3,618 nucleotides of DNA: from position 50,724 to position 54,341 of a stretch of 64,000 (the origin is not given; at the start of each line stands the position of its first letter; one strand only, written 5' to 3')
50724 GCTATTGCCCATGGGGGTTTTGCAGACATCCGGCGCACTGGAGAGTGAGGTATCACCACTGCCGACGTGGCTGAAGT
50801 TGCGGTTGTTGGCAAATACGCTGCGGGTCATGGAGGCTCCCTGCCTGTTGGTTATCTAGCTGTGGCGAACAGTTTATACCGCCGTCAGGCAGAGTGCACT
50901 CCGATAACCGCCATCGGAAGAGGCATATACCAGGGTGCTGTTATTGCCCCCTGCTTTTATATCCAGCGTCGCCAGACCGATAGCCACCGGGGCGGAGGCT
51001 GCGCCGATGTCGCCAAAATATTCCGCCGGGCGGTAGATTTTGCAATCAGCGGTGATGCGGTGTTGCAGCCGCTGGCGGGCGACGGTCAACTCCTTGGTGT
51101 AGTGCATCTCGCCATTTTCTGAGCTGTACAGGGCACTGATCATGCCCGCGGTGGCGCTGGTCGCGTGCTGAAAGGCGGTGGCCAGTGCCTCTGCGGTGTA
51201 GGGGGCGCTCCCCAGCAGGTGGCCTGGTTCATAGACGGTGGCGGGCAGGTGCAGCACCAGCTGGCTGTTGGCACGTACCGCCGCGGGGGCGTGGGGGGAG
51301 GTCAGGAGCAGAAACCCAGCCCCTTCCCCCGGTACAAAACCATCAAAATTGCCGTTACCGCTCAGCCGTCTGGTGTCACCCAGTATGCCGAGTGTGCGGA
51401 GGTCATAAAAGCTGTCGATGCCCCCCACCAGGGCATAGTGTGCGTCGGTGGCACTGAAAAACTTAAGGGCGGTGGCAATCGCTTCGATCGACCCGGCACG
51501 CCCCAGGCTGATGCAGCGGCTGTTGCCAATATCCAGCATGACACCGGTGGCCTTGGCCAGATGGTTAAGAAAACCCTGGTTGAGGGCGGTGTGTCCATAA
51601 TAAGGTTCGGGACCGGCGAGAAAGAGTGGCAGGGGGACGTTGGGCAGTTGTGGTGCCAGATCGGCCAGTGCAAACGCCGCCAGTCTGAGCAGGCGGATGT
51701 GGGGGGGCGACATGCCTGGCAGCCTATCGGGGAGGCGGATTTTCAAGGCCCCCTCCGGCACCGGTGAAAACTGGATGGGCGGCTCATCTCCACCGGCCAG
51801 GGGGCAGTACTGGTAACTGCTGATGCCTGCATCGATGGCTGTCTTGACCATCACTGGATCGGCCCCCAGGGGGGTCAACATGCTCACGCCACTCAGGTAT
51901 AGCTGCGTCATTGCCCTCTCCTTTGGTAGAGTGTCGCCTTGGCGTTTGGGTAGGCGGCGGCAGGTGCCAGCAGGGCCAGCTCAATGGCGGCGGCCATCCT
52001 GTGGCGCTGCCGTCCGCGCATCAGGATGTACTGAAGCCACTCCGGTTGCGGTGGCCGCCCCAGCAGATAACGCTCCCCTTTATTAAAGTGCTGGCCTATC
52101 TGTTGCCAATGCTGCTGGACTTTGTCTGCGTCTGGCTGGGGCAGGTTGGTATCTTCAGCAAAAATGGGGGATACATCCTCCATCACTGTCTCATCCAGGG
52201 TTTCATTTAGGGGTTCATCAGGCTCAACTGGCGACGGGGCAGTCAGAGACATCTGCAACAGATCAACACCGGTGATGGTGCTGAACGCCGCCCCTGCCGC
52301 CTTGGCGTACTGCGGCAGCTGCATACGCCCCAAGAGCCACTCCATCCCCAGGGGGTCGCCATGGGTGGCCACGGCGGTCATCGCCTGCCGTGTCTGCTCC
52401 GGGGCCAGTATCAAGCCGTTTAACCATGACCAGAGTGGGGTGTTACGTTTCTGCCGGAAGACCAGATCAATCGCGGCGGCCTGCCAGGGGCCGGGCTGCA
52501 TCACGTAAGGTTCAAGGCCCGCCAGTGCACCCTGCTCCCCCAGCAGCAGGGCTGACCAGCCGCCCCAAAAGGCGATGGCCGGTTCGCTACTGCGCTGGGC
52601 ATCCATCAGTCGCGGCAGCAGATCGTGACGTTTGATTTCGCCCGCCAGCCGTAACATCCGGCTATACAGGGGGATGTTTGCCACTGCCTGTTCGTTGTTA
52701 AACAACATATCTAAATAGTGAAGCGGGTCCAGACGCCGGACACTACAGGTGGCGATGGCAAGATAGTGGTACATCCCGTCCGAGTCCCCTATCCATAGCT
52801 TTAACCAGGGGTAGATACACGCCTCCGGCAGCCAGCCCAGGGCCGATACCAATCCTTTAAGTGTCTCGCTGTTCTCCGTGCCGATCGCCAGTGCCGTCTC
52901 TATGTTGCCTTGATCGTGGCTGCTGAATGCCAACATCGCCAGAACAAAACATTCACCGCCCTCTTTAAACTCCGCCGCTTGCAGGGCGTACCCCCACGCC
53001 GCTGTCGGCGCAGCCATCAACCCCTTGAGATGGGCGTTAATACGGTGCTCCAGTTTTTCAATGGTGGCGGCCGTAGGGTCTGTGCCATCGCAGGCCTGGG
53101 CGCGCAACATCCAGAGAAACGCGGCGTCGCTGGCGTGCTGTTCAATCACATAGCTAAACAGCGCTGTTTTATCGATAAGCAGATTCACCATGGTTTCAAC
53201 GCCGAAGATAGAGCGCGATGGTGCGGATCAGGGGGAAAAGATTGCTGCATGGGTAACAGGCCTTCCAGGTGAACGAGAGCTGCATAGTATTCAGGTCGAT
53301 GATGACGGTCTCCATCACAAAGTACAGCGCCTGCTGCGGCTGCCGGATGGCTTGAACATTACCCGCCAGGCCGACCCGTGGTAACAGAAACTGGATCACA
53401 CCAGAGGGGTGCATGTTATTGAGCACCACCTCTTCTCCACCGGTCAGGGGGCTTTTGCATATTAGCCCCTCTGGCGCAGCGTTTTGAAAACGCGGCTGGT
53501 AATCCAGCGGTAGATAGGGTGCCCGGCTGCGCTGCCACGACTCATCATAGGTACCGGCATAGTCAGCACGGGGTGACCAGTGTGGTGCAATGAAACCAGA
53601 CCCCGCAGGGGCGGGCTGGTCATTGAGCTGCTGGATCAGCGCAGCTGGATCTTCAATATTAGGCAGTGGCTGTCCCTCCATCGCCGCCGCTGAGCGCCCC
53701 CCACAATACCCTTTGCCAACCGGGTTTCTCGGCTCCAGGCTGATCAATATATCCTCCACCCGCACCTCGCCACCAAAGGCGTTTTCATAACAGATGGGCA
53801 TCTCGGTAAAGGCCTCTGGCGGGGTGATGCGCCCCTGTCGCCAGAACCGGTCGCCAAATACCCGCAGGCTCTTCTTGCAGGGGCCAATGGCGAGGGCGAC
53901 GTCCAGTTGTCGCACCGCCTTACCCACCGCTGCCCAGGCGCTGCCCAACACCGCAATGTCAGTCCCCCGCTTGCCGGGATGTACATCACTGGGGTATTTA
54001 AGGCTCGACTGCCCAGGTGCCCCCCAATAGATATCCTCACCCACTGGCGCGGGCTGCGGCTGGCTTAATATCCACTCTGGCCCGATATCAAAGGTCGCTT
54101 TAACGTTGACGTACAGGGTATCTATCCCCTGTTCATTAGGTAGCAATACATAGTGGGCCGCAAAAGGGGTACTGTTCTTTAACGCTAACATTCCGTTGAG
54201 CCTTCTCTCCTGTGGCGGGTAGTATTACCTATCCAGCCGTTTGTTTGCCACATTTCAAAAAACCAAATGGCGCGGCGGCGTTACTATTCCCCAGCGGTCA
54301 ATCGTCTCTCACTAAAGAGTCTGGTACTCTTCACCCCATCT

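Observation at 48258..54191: Orphan T6SS effector island without vgrG: DUF2169, helical protein, KAS-like protein, DUF4150 PAAR-like protein, 337-aa candidate effector and lipoprotein immunity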

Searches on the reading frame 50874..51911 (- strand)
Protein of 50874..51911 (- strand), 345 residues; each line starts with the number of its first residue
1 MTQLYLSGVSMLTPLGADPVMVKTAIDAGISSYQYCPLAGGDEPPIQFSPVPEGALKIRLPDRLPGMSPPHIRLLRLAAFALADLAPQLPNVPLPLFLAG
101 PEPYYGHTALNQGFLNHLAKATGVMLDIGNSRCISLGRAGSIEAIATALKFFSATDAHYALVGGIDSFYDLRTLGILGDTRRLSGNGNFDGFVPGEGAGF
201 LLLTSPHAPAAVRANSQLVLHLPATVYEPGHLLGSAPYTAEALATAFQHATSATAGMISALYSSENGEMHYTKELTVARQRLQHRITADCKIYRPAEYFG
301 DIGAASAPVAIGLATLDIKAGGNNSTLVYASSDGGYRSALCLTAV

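Call 3: search_protein_families(library=pfam, proteins=[window:50874-51911:-], max_evalue=0.1)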
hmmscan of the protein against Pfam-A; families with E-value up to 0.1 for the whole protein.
window:50874-51911:- (345 aa): 3 families
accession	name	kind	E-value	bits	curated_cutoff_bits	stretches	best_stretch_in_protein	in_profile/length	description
PF00109.32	ketoacyl-synt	-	0.00024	21.2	20.8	1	139-204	175-247/252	Beta-ketoacyl synthase, N-terminal domain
PF20995.3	Tla3_C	-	0.023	15.2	24.8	1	272-334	60-127/136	Type VI lipase adapter protein Tla3, C-terminal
PF23920.1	DUF7259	-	0.035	14.4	27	0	123-156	1-34/77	Domain of unknown function (DUF7259)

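Call 4: search_protein_families(library=ncbifam, proteins=[window:50874-51911:-], max_evalue=0.1)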
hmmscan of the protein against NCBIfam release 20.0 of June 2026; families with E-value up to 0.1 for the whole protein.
window:50874-51911:- (345 aa): 4 families
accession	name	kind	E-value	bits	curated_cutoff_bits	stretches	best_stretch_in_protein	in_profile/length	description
NF004798.0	PRK06147.1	equivalog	1e-42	146.7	342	1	2-343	4-342/349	3-oxoacyl-(acyl carrier protein) synthase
NF058662.1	cispenta_AmcF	equivalog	0.0039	16.2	325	1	140-215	131-211/369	cispentacin biosynthesis acyltransferase subunit AmcF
NF006618.0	PRK09185.1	subfamily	0.023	13.8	407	0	129-210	152-238/394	beta-ketoacyl-ACP synthase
NF004970.0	PRK06333.1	subfamily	0.058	12.2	525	0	133-205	168-253/424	beta-ketoacyl-ACP synthase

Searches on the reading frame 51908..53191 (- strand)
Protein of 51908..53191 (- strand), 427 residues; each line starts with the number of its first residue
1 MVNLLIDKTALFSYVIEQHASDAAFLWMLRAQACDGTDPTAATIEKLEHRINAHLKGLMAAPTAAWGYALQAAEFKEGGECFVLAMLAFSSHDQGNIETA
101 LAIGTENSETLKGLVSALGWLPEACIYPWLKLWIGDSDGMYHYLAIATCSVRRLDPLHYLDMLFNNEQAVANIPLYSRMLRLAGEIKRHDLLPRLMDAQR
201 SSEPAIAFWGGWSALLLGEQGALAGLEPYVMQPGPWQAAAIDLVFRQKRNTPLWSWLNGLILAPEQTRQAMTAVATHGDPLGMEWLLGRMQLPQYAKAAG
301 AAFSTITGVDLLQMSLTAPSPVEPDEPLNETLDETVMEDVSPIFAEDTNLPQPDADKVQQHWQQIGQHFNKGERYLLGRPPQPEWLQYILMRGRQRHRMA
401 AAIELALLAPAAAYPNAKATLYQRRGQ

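Call 3: search_protein_families(library=pfam, proteins=[window:51908-53191:-], max_evalue=0.1)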
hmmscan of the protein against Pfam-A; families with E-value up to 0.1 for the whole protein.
window:51908-53191:- (427 aa): 0 families

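Call 4: search_protein_families(library=ncbifam, proteins=[window:51908-53191:-], max_evalue=0.1)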
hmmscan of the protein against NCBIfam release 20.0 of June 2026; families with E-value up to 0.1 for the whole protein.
window:51908-53191:- (427 aa): 1 family
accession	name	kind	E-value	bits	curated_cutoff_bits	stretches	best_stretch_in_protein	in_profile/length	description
TIGR02270.1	TIGR02270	subfamily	2e-68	231.3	206.8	1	14-419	4-402/410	TIGR02270 family protein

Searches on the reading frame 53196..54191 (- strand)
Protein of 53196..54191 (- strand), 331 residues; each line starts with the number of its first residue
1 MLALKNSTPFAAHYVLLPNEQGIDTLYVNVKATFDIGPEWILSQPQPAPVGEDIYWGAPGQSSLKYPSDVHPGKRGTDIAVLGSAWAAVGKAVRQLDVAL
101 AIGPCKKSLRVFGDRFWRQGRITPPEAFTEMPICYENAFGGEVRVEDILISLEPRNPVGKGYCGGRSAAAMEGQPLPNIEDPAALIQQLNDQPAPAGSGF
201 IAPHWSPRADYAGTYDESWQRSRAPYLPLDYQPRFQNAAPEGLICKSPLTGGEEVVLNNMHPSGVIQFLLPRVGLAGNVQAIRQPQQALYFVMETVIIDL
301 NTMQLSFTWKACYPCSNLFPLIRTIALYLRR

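Call 3: search_protein_families(library=pfam, proteins=[window:53196-54191:-], max_evalue=0.1)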
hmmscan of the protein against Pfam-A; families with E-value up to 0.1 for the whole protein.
window:53196-54191:- (331 aa): 1 family
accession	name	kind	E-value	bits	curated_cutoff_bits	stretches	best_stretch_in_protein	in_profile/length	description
PF09937.14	DUF2169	-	2.2e-87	293.6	25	1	22-310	2-294/294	Uncharacterized protein conserved in bacteria (DUF2169)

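Call 4: search_protein_families(library=ncbifam, proteins=[window:53196-54191:-], max_evalue=0.1)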
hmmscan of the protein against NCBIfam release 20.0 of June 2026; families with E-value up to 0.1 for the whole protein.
window:53196-54191:- (331 aa): 0 families
